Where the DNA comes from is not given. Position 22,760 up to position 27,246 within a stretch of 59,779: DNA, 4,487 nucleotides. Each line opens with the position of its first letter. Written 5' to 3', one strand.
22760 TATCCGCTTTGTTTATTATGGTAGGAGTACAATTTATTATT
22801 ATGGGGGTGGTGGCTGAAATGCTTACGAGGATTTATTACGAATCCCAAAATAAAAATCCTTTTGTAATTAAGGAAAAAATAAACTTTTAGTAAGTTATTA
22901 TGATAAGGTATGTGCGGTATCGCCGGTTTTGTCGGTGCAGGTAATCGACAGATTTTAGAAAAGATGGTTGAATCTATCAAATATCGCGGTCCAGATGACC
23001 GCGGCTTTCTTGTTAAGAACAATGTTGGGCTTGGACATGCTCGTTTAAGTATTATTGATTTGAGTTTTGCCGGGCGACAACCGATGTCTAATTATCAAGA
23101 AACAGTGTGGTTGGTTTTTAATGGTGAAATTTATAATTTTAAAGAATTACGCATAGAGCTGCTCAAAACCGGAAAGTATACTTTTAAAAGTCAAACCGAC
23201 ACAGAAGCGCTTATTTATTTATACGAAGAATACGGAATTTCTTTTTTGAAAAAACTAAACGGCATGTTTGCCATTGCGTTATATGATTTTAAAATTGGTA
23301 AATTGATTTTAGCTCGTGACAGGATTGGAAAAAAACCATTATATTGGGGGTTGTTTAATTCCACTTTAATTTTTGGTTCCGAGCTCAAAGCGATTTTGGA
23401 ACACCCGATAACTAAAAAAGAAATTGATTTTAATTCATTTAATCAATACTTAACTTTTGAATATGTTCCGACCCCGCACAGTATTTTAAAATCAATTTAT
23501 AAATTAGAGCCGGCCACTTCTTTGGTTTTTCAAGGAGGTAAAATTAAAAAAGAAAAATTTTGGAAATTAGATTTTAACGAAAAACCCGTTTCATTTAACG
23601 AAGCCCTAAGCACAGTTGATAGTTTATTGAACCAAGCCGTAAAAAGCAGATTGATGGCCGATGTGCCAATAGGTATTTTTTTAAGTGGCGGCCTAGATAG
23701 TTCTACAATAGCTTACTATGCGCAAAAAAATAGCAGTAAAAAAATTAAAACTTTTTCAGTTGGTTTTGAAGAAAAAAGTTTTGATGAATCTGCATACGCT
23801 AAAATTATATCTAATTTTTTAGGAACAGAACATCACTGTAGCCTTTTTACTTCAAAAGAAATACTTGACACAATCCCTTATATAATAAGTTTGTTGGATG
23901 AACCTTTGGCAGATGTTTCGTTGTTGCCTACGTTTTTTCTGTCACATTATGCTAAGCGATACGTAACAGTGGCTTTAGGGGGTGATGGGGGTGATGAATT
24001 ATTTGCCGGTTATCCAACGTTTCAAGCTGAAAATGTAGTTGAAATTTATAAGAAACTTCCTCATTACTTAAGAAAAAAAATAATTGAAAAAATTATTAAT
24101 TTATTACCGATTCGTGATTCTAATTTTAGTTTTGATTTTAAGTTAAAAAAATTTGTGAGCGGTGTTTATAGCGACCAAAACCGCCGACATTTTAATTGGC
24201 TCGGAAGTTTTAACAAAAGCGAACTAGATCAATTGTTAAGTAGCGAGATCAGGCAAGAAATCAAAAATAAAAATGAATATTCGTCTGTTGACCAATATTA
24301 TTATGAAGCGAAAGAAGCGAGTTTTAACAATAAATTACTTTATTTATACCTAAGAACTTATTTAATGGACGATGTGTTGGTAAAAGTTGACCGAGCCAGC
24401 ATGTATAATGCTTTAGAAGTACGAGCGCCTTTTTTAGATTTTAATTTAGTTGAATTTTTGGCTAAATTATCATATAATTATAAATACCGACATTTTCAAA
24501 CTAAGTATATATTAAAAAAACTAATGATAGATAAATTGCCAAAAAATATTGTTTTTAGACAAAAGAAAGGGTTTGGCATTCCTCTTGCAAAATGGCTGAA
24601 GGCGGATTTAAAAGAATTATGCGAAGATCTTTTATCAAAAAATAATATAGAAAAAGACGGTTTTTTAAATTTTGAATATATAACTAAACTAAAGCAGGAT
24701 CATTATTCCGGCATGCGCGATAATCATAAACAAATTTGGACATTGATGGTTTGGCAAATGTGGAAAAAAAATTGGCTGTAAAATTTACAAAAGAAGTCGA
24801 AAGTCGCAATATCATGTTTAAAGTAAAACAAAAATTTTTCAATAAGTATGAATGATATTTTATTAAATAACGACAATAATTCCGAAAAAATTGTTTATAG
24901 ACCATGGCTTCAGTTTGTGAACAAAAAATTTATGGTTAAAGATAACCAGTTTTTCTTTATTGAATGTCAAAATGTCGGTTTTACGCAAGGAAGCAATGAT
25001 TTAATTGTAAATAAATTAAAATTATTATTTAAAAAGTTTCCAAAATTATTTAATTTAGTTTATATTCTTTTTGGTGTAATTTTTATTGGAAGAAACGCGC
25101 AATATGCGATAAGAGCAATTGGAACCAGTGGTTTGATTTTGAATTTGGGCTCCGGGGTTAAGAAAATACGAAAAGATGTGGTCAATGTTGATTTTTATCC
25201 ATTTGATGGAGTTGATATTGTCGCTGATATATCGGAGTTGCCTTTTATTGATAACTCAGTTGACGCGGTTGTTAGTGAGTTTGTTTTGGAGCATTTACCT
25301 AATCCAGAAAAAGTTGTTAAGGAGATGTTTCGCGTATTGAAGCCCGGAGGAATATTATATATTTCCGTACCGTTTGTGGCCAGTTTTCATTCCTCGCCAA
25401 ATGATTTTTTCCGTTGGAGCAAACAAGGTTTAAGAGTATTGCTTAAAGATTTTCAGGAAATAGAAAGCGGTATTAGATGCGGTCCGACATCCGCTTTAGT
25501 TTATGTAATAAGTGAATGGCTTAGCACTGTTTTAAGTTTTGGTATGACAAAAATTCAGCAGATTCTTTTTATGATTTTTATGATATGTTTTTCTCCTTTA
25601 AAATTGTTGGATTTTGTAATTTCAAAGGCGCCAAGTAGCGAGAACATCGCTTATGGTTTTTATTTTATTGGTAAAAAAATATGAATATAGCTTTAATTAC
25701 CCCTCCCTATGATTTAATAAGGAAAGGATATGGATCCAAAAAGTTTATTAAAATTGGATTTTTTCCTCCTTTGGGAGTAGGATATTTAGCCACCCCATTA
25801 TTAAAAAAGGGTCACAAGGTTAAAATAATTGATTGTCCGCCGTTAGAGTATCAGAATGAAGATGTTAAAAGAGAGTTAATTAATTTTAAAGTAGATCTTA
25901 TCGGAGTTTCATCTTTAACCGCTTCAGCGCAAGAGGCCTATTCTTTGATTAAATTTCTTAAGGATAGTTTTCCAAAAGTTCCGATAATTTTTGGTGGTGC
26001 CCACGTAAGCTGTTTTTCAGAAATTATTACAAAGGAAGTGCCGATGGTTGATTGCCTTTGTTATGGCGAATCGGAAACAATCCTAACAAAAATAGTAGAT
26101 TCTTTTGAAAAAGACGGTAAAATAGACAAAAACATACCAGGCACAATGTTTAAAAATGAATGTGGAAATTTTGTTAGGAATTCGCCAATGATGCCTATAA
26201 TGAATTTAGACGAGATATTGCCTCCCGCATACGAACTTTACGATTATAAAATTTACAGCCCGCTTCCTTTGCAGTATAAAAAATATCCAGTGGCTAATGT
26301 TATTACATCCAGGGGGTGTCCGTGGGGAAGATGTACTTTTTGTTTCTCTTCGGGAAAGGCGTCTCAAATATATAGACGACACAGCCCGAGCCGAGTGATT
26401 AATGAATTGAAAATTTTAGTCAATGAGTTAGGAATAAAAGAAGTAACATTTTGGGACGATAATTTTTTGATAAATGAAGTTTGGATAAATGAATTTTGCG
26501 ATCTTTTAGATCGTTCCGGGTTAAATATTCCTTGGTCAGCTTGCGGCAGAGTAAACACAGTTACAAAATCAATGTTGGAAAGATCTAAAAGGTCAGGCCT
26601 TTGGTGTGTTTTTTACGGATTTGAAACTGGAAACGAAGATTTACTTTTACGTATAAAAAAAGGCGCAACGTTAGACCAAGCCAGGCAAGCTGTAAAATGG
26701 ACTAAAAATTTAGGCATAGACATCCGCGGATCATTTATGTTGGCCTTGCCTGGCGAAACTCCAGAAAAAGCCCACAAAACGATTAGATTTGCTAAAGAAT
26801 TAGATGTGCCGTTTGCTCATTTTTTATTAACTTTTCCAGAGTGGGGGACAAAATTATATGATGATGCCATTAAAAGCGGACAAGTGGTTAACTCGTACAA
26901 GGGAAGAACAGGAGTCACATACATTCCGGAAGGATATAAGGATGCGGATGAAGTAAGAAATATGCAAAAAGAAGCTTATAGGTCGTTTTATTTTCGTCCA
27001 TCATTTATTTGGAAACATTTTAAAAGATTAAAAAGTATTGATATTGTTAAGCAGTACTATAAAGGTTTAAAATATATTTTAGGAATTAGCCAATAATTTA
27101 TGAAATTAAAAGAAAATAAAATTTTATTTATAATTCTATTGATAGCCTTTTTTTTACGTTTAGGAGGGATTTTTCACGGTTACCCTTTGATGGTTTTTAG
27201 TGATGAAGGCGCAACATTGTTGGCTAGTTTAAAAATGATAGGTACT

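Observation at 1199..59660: One ~58-kb, 48-gene, single-strand glycan assembly and tailoring mega-locus behind a consensus promoter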

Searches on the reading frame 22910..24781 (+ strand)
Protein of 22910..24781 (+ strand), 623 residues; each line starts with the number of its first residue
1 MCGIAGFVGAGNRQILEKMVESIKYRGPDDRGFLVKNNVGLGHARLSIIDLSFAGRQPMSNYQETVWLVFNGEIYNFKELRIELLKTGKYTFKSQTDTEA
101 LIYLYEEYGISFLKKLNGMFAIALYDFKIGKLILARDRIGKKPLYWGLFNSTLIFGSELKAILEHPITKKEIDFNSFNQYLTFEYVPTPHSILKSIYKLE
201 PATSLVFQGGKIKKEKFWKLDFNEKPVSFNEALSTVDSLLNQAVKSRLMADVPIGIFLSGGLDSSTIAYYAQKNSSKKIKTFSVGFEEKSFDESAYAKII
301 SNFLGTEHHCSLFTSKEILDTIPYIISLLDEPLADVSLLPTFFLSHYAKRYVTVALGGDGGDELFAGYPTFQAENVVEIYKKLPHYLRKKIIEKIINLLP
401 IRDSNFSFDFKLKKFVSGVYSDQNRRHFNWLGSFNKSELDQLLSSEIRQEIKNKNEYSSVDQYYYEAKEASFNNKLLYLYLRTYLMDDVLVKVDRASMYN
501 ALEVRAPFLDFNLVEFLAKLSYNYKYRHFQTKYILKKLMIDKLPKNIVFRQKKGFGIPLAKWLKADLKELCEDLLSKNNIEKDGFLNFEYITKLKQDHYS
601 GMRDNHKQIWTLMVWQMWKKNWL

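Call 7: search_protein_families(library=pfam, proteins=[window:22910-24781:+], max_evalue=0.001)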
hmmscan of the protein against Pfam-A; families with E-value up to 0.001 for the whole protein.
window:22910-24781:+ (623 aa): 5 families
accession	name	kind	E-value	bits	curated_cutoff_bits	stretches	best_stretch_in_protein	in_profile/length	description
PF00733.27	Asn_synthase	-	3.1e-96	323.6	21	1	236-619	2-353/354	Asparagine synthase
PF13522.11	GATase_6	-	5.1e-41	140.2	27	1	28-158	1-130/130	Glutamine amidotransferase domain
PF13537.11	GATase_7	-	3.1e-40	137.4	25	1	43-163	1-122/123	Glutamine amidotransferase domain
PF12481.13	DUF3700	-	1.1e-05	25.5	27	1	112-166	125-179/228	Aluminium induced protein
PF06508.19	QueC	-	5.5e-05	23.2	22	1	257-310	5-57/210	Queuosine biosynthesis protein QueC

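Call 19: find_encoding_contigs(protein=window:22910-24781:+, flank=10000, max_places=10)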
Protein window:22910-24781:+ (623 aa): 6 contigs read that carry it; 4 places shown.
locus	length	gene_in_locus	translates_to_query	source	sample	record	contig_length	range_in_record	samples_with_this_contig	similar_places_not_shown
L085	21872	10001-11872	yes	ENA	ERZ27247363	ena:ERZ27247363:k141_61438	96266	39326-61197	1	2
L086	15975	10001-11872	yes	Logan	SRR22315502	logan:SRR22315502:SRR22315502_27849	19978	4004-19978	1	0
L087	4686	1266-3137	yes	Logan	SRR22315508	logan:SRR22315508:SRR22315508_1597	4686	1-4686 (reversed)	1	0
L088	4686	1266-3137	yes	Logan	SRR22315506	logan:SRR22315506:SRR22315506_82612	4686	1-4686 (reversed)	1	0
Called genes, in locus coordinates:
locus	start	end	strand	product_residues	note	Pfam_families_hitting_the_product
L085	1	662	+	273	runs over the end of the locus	PF01370:Epimerase, PF04321:RmlD_sub_bind, PF13460:NAD_binding_10, PF01073:3Beta_HSD, PF02719:Polysacc_synt_2 (weak), PF07993:NAD_binding_4 (weak), PF16363:GDP_Man_Dehyd (weak)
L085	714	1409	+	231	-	PF00535:Glycos_transf_2, PF10111:Glyco_tranf_2_2 (weak), PF13641:Glyco_tranf_2_3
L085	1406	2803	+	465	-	PF02310:B12-binding, PF04055:Radical_SAM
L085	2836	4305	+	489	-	PF02310:B12-binding, PF04055:Radical_SAM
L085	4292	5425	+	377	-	PF00534:Glycos_transf_1, PF13692:Glyco_trans_1_4, PF13524:Glyco_trans_1_2 (weak)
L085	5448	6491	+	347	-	PF04055:Radical_SAM, PF13186:SPASM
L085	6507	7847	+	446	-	PF13231:PMT_2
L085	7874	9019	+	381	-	PF00534:Glycos_transf_1, PF13692:Glyco_trans_1_4, PF13524:Glyco_trans_1_2 (weak)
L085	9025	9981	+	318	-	PF00535:Glycos_transf_2, PF10111:Glyco_tranf_2_2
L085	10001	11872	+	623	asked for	PF13522:GATase_6, PF13537:GATase_7, PF12481:DUF3700 (faint), PF00733:Asn_synthase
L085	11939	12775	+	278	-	PF01209:Ubie_methyltran, PF05148:Methyltransf_8 (weak), PF13489:Methyltransf_23, PF08241:Methyltransf_11, PF08242:Methyltransf_12 (weak), PF13649:Methyltransf_25, PF13847:Methyltransf_31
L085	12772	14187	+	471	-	PF02310:B12-binding, PF04055:Radical_SAM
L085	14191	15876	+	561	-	PF13231:PMT_2 (weak)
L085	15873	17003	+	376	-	PF13439:Glyco_transf_4, PF20706:GT4-conflict (weak), PF00534:Glycos_transf_1, PF13692:Glyco_trans_1_4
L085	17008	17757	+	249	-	PF13489:Methyltransf_23, PF07021:MetW, PF13847:Methyltransf_31, PF08241:Methyltransf_11 (weak), PF08242:Methyltransf_12, PF13649:Methyltransf_25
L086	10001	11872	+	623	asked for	PF13522:GATase_6, PF13537:GATase_7, PF12481:DUF3700 (faint), PF00733:Asn_synthase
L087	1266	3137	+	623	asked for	PF13522:GATase_6, PF13537:GATase_7, PF12481:DUF3700 (faint), PF00733:Asn_synthase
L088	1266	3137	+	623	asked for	PF13522:GATase_6, PF13537:GATase_7, PF12481:DUF3700 (faint), PF00733:Asn_synthase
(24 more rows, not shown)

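Call 28: search_protein_families(library=ncbifam, proteins=[window:22910-24781:+], max_evalue=0.001)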
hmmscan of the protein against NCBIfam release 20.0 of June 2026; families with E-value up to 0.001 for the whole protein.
window:22910-24781:+ (623 aa): 10 families
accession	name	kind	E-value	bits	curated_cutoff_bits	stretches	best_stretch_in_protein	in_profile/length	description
TIGR03108.1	eps_aminotran_1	hypoth_equivalog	6.4e-166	553.7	816.9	1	1-617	1-623/628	XrtA/PEP-CTERM system amidotransferase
TIGR01536.1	asn_synth_AEB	equivalog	1.9e-144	482.5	267.1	1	2-555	1-517/517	asparagine synthase (glutamine-hydrolyzing)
TIGR03104.1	trio_amidotrans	equivalog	1e-116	390.6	570.1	2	1-371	1-386/589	N-acetylglutaminylglutamine amidotransferase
NF006949.0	PRK09431.1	equivalog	2.6e-95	320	499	2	1-374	1-364/554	asparagine synthase B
NF033535.1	lass_lactam_cya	exception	3.4e-63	214.3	525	2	1-364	1-375/668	lasso peptide isopeptide bond-forming cyclase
NF033561.1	macrolact_Ik_Al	subfamily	2.5e-14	52.8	300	1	136-371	97-337/561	albusnodin/ikarugamycin family macrolactam cyclase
NF001484.0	PRK00331.1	subfamily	6.2e-14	51.3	381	1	38-165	66-201/601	isomerizing glutamine--fructose-6-phosphate transaminase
TIGR01135.1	glmS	equivalog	3.2e-12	45.8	418.05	1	39-165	66-200/607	glutamine--fructose-6-phosphate transaminase (isomerizing)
TIGR01134.1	purF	equivalog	7.6e-08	32.1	350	1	35-162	62-199/432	amidophosphoribosyltransferase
TIGR00364.1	TIGR00364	equivalog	0.0001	21.9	150.3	1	257-309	4-55/201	7-cyano-7-deazaguanine synthase QueC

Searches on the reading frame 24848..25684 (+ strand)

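Call 7: search_protein_families(library=pfam, proteins=[window:24848-25684:+], max_evalue=0.001)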
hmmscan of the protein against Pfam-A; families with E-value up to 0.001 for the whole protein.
window:24848-25684:+ (278 aa): 7 families
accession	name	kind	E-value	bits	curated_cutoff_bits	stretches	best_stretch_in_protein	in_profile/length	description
PF08241.18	Methyltransf_11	-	4.8e-17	62.8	21.2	1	124-172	47-95/95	Methyltransferase domain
PF13649.12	Methyltransf_25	-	6.8e-10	40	27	1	124-168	51-97/97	Methyltransferase domain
PF13847.12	Methyltransf_31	-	2.9e-09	37.2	27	1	125-174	60-111/145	Methyltransferase domain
PF01209.24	Ubie_methyltran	-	3.3e-09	36.9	20.1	1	124-172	103-151/233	ubiE/COQ5 methyltransferase family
PF13489.12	Methyltransf_23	-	1.2e-08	35.3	27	1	130-188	74-130/164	Methyltransferase domain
PF05148.21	Methyltransf_8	-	1.2e-07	32.3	27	1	94-173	73-157/219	Hypothetical methyltransferase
PF08242.18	Methyltransf_12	-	2.1e-07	32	30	1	127-170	57-98/98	Methyltransferase domain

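Call 81: search_protein_families(library=ncbifam, proteins=[window:24848-25684:+], max_evalue=0.01)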
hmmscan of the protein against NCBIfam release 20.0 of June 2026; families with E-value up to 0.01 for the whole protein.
window:24848-25684:+ (278 aa): 29 families (the best 25 are shown)
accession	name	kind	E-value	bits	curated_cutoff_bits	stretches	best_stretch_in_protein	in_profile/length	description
NF008823.0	PRK11873.1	subfamily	1.1e-11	44.8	263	1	87-173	95-182/272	arsenite methyltransferase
NF045667.1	MTase_DVU1556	equivalog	1.1e-10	41.3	155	1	124-173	71-120/213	DVU_1556 family methyltransferase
NF040539.1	AST_met_ArsM_2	exception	3.7e-09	36.8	240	1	125-178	116-168/262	putative arsinothricin biosynthesis methyltransferase ArsM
NF041536.1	ArsM_DUF2284_UU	exception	5.4e-09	34.9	575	1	84-173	91-181/459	arsenite methyltransferase/DUF2284 domain selenoprotein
NF041537.1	ArsM_AhpD_UU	exception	7.5e-09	34.8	510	1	110-173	117-181/345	arsenite methyltransferase/AhpD domain selenoprotein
NF047649.1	MTase_UXPK_star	exception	1.2e-08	34.3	460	1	86-172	94-181/283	methyltransferase/UXPK-star double selenoprotein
TIGR01934.1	MenG_MenH_UbiE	subfamily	1.3e-08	34.4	158.35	1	124-172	93-141/223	ubiquinone/menaquinone biosynthesis methyltransferase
TIGR02072.1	BioC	equivalog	3.1e-08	33.7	184.95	1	124-186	84-146/244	malonyl-ACP O-methyltransferase BioC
NF001243.0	PRK00216.1-4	equivalog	8.5e-08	31.8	235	1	122-189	100-171/237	demethylmenaquinone methyltransferase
NF001240.0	PRK00216.1-1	equivalog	1.2e-07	31.1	378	1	124-172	120-168/251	bifunctional demethylmenaquinone methyltransferase/2-methoxy-6-polyprenyl-1,4-benzoquinol methylase UbiE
NF001241.0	PRK00216.1-2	equivalog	1.6e-07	31.2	327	1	124-173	99-148/231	demethylmenaquinone methyltransferase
TIGR02752.1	MenG_heptapren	equivalog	2.7e-07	30.4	419.85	1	126-189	103-169/231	demethylmenaquinone methyltransferase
NF045823.1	PthPhpthDimycoMt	equivalog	4.1e-07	29.4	300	1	121-171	114-165/256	phthiotriol/phenolphthiotriol dimycocerosates methyltransferase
NF045825.1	FAmtase_mtf2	equivalog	5.9e-07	29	400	1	121-171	106-158/248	fatty-acid O-methyltransferase Mtf2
NF001244.0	PRK00216.1-5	equivalog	2.5e-06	27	216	1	125-172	106-153/236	bifunctional demethylmenaquinone methyltransferase/2-methoxy-6-polyprenyl-1,4-benzoquinol methylase UbiE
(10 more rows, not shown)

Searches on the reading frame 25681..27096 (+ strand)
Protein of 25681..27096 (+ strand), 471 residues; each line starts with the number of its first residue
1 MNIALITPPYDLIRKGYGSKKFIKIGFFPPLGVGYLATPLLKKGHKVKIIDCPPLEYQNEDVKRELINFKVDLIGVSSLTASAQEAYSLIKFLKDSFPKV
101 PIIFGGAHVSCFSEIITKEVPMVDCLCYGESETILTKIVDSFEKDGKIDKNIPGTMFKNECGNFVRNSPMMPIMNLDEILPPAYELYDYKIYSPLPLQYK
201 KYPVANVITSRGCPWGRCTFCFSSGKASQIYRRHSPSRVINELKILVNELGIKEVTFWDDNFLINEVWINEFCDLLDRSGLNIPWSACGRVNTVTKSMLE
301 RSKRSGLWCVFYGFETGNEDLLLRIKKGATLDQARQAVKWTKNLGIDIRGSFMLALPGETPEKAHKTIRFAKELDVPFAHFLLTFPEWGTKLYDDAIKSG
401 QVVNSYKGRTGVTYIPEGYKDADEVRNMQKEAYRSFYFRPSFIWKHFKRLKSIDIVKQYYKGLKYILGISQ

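Call 8: search_protein_families(library=pfam, proteins=[window:25681-27096:+], max_evalue=0.001)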
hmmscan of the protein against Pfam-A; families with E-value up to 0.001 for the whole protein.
window:25681-27096:+ (471 aa): 2 families
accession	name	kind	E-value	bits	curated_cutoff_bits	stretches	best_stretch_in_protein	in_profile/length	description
PF04055.27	Radical_SAM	-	8.2e-20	72.1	29.5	1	207-371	1-166/166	Radical SAM superfamily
PF02310.24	B12-binding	-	5.6e-18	65.4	32.1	1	28-137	12-119/121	B12 binding domain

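Call 29: search_protein_families(library=ncbifam, proteins=[window:25681-27096:+], max_evalue=0.001)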
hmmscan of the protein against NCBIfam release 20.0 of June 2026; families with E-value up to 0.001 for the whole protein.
window:25681-27096:+ (471 aa): 23 families
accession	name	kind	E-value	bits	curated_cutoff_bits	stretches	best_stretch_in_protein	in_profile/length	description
TIGR03471.1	HpnJ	equivalog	4.3e-59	200.6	577.6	1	46-461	46-458/472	hopanoid biosynthesis associated radical SAM protein HpnJ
TIGR02026.1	BchE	equivalog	7.7e-49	166.9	481.35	1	26-447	18-438/497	magnesium-protoporphyrin IX monomethyl ester anaerobic oxidative cyclase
NF050148.1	rSAM_ApyD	equivalog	9.5e-43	146.5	750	1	27-445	22-438/645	RiPP biosynthesis radical SAM protein ApyD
NF038361.1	rSAM_Sden_1168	equivalog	7.9e-38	130.3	575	1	28-403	83-480/560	Sden_1168 family B12-binding radical SAM P-methyltransferase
TIGR03975.1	rSAM_ocin_1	subfamily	3.9e-33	114.8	281.85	1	61-369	119-425/606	RiPP maturation radical SAM C-methyltransferase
TIGR04479.1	bcpD_PhpK_rSAM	subfamily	1.4e-31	109.5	600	1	23-374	65-409/504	PhpK family radical SAM P-methyltransferase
TIGR04367.1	HpnR_B12_rSAM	equivalog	1.1e-28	100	650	1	29-349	21-328/490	hopanoid C-3 methylase HpnR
TIGR04072.2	rSAM_ladder_B12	equivalog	1.3e-28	99.8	360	1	30-458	18-430/443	lipid biosynthesis B12-binding/radical SAM protein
TIGR04385.1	B12_rSAM_cofa1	equivalog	3.6e-28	99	450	1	29-372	19-362/438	B12 lower ligand biosynthesis radical SAM protein BzaD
NF033712.0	B12_rSAM_KedN5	subfamily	3.6e-24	85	700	1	30-363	17-359/624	KedN5 family methylcobalamin-dependent radical SAM C-methyltransferase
TIGR04014.1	B12_SAM_MJ_0865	equivalog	6.8e-23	81.1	360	1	100-394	69-356/434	methyl-coenzyme M reductase glutamine C-methyltransferase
TIGR04013.1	B12_SAM_MJ_1487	hypoth_equivalog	3.7e-19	68.8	251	2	70-255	43-200/382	TIGR04013 family B12-binding domain/radical SAM domain-containing protein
TIGR04190.1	B12_SAM_Ta0216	equivalog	1.1e-18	67.2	500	1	30-375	37-395/554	TIGR04190 family B12-binding domain/radical SAM domain protein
NF033070.1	rSAM_AprD4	equivalog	2.4e-14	53.1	500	1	147-402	143-396/456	AprD4 family radical SAM diol-dehydratase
NF045585.1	rSAM_slr0320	equivalog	4.3e-14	51.9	775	1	97-378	136-413/511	photosystem II high light acclimation radical SAM protein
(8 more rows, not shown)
